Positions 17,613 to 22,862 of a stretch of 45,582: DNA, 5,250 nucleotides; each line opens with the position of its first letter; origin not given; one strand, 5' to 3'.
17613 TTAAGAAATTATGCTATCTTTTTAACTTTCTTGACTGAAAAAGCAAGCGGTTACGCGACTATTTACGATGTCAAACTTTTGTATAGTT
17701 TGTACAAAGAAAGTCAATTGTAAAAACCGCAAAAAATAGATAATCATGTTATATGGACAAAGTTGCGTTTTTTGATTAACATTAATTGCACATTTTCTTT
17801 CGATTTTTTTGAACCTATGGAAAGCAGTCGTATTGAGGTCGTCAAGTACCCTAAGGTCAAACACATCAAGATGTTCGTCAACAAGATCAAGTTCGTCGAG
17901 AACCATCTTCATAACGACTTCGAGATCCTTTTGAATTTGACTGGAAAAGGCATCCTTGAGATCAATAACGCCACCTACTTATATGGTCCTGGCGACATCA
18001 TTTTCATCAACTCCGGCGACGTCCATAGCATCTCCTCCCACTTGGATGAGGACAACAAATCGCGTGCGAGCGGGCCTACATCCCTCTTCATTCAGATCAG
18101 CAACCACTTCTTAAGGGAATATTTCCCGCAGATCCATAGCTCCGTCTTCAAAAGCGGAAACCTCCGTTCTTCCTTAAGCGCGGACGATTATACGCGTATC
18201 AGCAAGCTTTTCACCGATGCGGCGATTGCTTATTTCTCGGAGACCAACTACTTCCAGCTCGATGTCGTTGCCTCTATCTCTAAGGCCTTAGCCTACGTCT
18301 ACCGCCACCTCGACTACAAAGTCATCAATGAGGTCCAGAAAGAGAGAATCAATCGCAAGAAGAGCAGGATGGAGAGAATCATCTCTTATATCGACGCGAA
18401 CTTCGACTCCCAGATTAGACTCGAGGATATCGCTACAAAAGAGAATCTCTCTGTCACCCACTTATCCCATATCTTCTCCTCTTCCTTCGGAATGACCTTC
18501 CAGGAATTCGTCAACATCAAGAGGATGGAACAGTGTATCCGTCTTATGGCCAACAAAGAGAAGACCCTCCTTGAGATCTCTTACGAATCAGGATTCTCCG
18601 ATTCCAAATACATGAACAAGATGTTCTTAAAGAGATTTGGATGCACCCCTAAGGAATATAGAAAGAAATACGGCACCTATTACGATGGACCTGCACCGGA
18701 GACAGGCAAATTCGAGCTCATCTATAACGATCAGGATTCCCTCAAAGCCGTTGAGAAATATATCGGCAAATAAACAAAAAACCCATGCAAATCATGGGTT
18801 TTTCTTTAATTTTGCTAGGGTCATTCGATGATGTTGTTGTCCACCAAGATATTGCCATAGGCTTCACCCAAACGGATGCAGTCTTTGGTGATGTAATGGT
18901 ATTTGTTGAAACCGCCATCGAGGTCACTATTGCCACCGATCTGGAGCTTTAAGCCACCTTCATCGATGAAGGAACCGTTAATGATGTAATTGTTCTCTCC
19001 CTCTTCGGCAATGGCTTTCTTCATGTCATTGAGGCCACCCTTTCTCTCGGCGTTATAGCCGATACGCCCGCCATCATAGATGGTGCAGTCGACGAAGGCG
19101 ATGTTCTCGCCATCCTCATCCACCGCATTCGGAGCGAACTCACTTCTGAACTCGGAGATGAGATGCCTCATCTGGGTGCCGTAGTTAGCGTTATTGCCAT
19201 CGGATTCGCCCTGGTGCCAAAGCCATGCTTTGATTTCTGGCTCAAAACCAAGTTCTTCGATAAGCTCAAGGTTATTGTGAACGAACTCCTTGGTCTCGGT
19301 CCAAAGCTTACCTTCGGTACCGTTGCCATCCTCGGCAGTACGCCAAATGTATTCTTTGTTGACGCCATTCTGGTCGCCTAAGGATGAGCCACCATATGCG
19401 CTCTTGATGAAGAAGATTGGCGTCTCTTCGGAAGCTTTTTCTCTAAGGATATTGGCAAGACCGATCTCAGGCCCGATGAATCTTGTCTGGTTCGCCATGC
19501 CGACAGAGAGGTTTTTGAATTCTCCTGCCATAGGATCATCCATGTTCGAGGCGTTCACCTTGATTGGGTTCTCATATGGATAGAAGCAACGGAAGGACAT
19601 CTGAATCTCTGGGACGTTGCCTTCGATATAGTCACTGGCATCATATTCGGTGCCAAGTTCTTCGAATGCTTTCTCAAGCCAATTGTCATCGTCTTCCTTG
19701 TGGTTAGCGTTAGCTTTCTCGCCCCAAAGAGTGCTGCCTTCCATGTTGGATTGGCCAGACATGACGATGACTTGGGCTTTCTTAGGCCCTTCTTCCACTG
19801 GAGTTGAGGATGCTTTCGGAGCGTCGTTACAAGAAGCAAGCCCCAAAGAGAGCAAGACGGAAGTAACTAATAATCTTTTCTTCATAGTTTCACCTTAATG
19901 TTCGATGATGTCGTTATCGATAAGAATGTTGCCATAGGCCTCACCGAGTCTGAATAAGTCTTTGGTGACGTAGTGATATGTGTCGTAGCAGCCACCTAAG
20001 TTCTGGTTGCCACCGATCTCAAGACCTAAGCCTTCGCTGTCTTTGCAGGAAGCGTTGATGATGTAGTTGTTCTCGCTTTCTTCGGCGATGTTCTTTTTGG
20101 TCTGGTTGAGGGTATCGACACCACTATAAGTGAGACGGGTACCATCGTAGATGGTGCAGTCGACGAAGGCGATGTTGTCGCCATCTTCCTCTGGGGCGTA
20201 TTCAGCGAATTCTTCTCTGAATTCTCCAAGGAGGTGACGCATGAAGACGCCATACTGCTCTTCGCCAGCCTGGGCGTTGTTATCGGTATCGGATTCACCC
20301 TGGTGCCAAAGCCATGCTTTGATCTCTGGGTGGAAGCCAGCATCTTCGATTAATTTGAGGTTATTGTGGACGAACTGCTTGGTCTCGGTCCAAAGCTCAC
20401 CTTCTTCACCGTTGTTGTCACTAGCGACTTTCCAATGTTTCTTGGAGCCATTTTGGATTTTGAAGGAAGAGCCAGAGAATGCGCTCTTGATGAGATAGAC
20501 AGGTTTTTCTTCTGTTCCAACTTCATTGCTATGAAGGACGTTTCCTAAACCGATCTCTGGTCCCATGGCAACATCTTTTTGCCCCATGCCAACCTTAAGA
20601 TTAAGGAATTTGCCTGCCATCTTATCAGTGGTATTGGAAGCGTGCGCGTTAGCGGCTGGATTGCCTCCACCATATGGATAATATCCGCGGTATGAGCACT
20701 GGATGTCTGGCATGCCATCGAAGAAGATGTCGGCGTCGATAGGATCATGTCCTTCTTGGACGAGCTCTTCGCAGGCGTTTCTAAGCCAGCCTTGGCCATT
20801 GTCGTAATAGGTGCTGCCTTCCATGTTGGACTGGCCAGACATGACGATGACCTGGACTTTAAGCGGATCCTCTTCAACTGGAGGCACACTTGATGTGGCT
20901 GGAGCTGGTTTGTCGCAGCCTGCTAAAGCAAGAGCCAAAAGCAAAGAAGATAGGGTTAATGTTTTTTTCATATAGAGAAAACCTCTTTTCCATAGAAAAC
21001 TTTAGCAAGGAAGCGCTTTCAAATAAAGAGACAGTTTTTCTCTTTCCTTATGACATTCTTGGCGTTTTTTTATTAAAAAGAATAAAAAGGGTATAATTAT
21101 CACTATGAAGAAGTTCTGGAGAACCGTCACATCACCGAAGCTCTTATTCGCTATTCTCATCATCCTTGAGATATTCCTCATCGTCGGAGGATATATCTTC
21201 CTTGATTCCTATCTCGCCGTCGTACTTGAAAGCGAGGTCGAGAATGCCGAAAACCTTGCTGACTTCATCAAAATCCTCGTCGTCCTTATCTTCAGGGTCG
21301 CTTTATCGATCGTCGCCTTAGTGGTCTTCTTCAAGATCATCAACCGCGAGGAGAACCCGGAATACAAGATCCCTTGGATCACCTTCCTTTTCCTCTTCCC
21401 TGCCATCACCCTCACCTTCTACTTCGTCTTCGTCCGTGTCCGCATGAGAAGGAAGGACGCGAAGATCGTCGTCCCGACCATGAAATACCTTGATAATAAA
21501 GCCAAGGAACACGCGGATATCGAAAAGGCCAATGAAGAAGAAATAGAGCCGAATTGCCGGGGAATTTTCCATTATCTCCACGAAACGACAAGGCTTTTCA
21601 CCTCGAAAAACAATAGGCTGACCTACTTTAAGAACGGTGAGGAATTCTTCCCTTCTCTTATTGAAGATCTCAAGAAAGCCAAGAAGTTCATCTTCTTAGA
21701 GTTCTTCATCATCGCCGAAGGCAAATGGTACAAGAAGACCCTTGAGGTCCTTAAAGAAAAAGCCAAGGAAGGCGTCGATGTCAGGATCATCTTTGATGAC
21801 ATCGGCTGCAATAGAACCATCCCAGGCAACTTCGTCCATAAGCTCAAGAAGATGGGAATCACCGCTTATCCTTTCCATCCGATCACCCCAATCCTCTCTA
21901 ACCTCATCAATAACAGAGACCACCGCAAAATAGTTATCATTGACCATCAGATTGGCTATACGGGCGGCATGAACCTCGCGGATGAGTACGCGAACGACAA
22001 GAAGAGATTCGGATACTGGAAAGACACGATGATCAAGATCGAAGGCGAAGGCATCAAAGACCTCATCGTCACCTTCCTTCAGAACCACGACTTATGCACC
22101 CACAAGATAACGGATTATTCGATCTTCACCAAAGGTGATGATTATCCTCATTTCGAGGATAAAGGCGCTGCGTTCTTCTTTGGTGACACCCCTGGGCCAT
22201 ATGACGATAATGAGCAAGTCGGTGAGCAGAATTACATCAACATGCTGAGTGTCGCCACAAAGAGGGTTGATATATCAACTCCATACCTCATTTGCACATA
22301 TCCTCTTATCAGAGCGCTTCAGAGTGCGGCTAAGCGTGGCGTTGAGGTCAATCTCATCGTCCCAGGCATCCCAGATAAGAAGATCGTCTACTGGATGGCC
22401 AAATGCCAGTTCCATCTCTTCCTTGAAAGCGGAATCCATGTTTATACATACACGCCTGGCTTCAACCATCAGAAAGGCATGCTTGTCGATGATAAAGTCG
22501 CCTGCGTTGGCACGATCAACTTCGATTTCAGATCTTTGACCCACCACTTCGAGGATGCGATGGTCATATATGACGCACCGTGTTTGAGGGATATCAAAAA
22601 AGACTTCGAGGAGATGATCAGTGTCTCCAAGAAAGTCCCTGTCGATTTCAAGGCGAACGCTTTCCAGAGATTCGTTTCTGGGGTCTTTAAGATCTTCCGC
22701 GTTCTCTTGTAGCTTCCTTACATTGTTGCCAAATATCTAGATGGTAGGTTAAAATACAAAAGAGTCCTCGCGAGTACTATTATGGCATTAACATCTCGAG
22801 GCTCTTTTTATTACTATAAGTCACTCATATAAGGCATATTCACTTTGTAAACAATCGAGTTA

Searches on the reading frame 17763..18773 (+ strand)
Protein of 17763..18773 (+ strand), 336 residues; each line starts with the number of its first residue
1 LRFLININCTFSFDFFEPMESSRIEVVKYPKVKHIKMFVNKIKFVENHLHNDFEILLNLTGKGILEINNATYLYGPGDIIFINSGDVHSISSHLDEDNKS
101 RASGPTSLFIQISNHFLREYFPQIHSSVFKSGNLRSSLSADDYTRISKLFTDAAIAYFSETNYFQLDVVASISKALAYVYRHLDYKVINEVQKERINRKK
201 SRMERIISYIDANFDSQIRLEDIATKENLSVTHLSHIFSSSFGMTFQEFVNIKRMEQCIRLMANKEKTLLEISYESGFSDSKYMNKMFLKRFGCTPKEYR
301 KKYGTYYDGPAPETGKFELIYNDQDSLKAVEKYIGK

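Call 56: search_protein_families(library=pfam, proteins=[window:17763-18773:+], max_evalue=0.00001)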
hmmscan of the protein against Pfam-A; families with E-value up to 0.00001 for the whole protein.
window:17763-18773:+ (336 aa): 4 families
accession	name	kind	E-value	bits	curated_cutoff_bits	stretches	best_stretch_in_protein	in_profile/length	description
PF12833.13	HTH_18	-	4e-21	75.5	33.6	1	223-301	1-79/80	Helix-turn-helix domain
PF00165.29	HTH_AraC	-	8.3e-14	51.8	26.6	1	264-301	6-42/42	Bacterial regulatory helix-turn-helix proteins, AraC family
PF02311.25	AraC_binding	-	2.2e-10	40.9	21.1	1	46-98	17-69/135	AraC-like ligand binding domain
PF07883.17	Cupin_2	-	7.3e-06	26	27.2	0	46-96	12-62/70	Cupin domain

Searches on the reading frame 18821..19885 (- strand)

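Call 56: search_protein_families(library=pfam, proteins=[window:18821-19885:-], max_evalue=0.00001)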
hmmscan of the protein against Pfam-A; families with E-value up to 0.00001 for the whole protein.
window:18821-19885:- (354 aa): 1 family
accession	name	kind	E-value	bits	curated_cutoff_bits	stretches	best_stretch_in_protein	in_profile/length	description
PF03629.24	SASA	-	2.2e-14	54.1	24.8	1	132-251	59-157/226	Carbohydrate esterase, sialic acid-specific acetylesterase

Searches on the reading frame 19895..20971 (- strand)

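Call 11: search_protein_families(library=pfam, proteins=[window:19895-20971:-], max_evalue=1)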
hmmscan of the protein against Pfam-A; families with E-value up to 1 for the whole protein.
window:19895-20971:- (358 aa): 3 families
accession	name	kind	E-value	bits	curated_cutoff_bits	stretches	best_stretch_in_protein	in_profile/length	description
PF03629.24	SASA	-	7.4e-14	52.3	24.8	2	132-346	60-220/226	Carbohydrate esterase, sialic acid-specific acetylesterase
PF08292.18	RNA_pol_Rbc25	-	0.025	15.4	25.1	1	205-317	30-117/121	RNA polymerase III subunit Rpc25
PF14568.11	SUKH_6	-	0.1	13.6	27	0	100-185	26-100/119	SMI1-KNR4 cell-wall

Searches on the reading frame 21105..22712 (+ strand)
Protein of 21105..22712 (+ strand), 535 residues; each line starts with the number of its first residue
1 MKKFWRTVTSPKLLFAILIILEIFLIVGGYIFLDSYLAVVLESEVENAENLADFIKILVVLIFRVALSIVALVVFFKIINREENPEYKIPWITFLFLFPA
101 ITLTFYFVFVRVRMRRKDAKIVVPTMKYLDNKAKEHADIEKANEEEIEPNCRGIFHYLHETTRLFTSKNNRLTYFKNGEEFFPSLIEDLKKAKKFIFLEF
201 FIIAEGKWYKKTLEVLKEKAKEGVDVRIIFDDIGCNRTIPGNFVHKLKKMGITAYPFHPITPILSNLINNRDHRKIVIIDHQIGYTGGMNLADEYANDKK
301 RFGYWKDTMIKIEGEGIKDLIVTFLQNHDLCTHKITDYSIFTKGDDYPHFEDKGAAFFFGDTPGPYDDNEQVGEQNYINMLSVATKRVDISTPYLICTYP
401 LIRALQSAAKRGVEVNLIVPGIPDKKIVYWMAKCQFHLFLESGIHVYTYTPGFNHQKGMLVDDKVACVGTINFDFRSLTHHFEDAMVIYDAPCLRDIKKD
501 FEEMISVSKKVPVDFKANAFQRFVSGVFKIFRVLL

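Call 11: search_protein_families(library=pfam, proteins=[window:21105-22712:+], max_evalue=1)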
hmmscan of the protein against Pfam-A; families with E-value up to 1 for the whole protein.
window:21105-22712:+ (535 aa): 5 families
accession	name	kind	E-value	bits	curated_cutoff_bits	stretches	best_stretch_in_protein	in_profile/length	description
PF13091.12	PLDc_2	-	1.2e-39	135.6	27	2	377-504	1-131/132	PLD-like domain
PF00614.28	PLDc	-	4.1e-18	64.9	21.9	2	451-477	2-28/28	Phospholipase D Active site motif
PF13396.11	PLDc_N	-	1e-06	29.1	23.3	1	69-109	1-40/42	Phospholipase_D-nuclease N-terminal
PF17394.7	KleE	-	0.04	14.8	25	1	51-110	47-108/114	Uncharacterized KleE stable inheritance protein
PF13090.12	PP_kinase_C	-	0.16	11.9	25.8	0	401-422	43-64/172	Polyphosphate kinase C-terminal domain 2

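Call 17: find_encoding_contigs(protein=window:21105-22712:+, flank=4000, max_places=10)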
Protein window:21105-22712:+ (535 aa): 1 contig read that carries it; 1 place shown.
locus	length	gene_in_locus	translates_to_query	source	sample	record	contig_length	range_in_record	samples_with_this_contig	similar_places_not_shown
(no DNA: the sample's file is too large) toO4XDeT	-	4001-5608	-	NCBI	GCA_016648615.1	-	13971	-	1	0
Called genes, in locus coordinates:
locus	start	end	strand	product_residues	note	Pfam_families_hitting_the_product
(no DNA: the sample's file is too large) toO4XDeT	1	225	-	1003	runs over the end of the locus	PF01915:Glyco_hydro_3_C, PF14310:Fn3-like, PF00933:Glyco_hydro_3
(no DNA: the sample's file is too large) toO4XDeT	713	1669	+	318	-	PF02311:AraC_binding, PF07883:Cupin_2 (weak), PF12833:HTH_18, PF00165:HTH_AraC (weak)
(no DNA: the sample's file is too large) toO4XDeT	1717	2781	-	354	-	PF03629:SASA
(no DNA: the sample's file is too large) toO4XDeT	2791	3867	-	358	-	PF03629:SASA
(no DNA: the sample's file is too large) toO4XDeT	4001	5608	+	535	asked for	PF13091:PLDc_2, PF00614:PLDc (weak), PF13091:PLDc_2, PF00614:PLDc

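Call 49: find_homologous_proteins(query=window:21105-22712:+, max_evalue=1e-100)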
Query window:21105-22712:+ (535 aa): 1677 proteins with E <= 1e-100 among 8000 candidates; the best 120 are listed.
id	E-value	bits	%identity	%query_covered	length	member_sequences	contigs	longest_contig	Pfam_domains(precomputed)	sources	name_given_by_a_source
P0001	0.0e+0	1208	98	100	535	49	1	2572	PF13396.12,PF13091.13,PF00614.29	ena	-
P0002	0.0e+0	1134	90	100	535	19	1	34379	PF13396.12,PF13091.13,PF00614.29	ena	-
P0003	0.0e+0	1123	89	100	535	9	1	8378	PF13396.12,PF13091.13,PF00614.29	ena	-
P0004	1.1e-220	752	60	100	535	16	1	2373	PF13396.12,PF13091.13,PF00614.29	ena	-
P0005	2.0e-220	752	58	100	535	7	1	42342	PF13396.12,PF13091.13,PF00614.29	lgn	-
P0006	8.2e-219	746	58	100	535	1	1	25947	PF13396.12,PF13091.13,PF00614.29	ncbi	-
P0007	8.6e-217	740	59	100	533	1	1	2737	PF13396.12,PF13091.13,PF00614.29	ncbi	-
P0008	1.1e-216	739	60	100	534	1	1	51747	PF13091.13,PF00614.29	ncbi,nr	ncbi:MAG: PLDc N-terminal domain-containing protein [Bacilli bacterium]|nr:PLDc N-terminal domain-co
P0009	1.5e-206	706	58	100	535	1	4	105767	PF13396.12,PF13091.13,PF00614.29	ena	-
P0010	5.0e-205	701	56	100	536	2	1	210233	PF13091.13,PF00614.29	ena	-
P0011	1.2e-203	696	56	100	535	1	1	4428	PF13091.13,PF00614.29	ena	-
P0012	1.9e-203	696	57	100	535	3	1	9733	PF13091.13,PF00614.29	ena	-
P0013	4.5e-201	688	57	100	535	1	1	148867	PF13091.13,PF00614.29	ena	-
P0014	4.1e-199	681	56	100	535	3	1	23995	PF13396.12,PF13091.13,PF00614.29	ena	-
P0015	1.1e-198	680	56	100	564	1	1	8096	PF13091.13,PF00614.29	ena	-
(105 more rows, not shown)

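Call 50: find_encoding_contigs(protein=P0002, flank=3000, max_places=4)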
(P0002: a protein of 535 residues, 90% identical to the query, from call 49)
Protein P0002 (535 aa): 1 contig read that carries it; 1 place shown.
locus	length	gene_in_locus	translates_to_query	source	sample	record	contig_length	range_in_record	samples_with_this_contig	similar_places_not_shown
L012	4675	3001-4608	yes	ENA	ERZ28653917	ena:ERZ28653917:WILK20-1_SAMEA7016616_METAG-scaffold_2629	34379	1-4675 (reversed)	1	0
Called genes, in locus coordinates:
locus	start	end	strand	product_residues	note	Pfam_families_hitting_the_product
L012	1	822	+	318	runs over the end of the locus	PF02311:AraC_binding, PF07883:Cupin_2 (weak), PF12833:HTH_18, PF00165:HTH_AraC (weak)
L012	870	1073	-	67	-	-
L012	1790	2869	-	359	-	PF03629:SASA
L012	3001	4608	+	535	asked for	PF13396:PLDc_N (faint), PF13091:PLDc_2, PF00614:PLDc (weak), PF13091:PLDc_2, PF00614:PLDc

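Call 51: find_encoding_contigs(protein=P0008, flank=3000, max_places=3)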
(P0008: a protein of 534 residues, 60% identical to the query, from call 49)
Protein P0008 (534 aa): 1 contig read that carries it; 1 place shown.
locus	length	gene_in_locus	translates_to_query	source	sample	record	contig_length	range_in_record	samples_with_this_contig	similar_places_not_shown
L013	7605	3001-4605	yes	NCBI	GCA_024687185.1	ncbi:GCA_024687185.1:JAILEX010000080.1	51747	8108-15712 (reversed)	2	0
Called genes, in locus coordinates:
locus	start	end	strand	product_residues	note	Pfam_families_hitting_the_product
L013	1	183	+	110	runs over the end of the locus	PF20040:DUF6442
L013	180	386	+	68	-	PF15731:MqsA_antitoxin (weak), PF12844:HTH_19, PF01381:HTH_3, PF13443:HTH_26 (weak), PF13560:HTH_31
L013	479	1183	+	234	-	PF13489:Methyltransf_23 (weak), PF05175:MTS (faint), PF06325:PrmA (faint), PF13847:Methyltransf_31 (weak), PF08241:Methyltransf_11, PF08242:Methyltransf_12 (weak), PF13649:Methyltransf_25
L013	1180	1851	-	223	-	PF07947:YhhN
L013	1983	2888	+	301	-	PF00483:NTP_transferase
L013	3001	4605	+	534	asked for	PF13091:PLDc_2, PF00614:PLDc (weak), PF13091:PLDc_2, PF00614:PLDc (weak)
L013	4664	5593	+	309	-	PF00388:PI-PLC-X (weak), PF26146:PI-PLC_X (weak)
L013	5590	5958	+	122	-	-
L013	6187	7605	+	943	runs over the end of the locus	PF00496:SBP_bac_5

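Call 52: find_encoding_contigs(protein=P0005, flank=3000, max_places=3)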
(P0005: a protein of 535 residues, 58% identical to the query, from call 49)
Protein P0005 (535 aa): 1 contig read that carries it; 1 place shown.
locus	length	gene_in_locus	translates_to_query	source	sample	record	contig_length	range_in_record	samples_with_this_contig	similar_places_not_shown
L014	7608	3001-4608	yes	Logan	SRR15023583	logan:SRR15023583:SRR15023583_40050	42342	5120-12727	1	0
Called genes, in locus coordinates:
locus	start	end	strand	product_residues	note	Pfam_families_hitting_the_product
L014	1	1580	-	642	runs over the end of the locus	PF03009:GDPD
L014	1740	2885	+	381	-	PF01979:Amidohydro_1 (weak), PF07969:Amidohydro_3 (weak)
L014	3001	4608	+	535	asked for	PF13396:PLDc_N (weak), PF13091:PLDc_2, PF00614:PLDc (weak), PF13091:PLDc_2, PF00614:PLDc (weak)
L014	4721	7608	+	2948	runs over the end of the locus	PF00501:AMP-binding, PF00668:Condensation, PF00501:AMP-binding, PF00550:PP-binding, PF00668:Condensation, PF00501:AMP-binding, PF00550:PP-binding, PF01073:3Beta_HSD, +5 more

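Call 63: find_encoding_contigs(protein=P0003, flank=2500, max_places=5)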
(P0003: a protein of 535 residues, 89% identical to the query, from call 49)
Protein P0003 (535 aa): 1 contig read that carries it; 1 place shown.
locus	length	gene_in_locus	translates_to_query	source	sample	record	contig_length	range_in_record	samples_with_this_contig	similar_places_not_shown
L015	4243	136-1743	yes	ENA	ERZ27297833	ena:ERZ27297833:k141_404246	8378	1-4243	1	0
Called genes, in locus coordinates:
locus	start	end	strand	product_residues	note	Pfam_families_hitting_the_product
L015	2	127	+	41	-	?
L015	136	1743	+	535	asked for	PF13396:PLDc_N (faint), PF13091:PLDc_2, PF00614:PLDc (weak), PF13091:PLDc_2, PF00614:PLDc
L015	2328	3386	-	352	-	PF03629:SASA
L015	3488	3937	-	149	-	-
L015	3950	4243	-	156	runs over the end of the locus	-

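Call 64: find_encoding_contigs(protein=P0001, flank=2500, max_places=5)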
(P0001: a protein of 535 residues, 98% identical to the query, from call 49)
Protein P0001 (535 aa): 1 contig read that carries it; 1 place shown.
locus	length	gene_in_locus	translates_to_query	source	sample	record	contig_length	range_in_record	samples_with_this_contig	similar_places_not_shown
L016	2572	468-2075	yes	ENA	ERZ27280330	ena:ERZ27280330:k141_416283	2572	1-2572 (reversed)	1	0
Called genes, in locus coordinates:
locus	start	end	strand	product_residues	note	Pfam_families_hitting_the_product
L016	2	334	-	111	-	?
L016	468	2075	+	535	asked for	PF13396:PLDc_N (faint), PF13091:PLDc_2, PF00614:PLDc (weak), PF13091:PLDc_2, PF00614:PLDc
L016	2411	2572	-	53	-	?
